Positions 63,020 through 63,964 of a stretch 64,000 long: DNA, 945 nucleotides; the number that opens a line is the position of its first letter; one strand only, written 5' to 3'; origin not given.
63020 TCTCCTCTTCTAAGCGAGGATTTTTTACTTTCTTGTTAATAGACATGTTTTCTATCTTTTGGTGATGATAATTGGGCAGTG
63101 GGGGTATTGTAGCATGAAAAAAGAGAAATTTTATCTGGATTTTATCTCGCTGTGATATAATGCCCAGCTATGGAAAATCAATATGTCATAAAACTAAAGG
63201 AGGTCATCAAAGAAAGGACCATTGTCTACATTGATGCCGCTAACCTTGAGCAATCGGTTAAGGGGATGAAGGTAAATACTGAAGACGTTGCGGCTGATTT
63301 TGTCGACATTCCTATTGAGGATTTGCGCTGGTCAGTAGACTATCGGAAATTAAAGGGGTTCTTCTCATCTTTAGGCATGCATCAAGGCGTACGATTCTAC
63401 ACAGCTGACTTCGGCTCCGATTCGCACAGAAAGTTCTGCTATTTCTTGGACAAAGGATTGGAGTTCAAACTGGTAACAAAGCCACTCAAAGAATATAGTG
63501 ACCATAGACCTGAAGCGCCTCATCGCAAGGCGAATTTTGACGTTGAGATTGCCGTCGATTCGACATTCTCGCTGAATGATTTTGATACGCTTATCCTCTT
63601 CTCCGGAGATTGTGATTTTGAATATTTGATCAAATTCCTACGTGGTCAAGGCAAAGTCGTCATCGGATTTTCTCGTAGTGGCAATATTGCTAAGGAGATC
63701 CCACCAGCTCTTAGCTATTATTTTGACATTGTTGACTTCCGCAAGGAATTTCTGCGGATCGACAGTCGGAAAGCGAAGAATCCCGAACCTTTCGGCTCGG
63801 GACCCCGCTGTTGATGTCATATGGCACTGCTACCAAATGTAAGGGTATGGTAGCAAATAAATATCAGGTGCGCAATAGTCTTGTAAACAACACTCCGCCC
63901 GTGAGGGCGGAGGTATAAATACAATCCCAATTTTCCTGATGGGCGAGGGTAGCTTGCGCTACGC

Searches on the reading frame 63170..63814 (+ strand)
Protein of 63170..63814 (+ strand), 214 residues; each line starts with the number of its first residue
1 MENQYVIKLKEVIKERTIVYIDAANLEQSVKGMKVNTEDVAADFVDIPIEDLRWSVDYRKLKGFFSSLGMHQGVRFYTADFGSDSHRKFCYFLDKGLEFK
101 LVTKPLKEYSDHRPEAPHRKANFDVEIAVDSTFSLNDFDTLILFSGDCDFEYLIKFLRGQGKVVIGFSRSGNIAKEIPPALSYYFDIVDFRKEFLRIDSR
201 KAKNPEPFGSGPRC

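Call 60: find_encoding_contigs(protein=window:63170-63814:+, flank=10000, max_places=2)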
Protein window:63170-63814:+ (214 aa): no gene with exactly this product is on record in the collection.
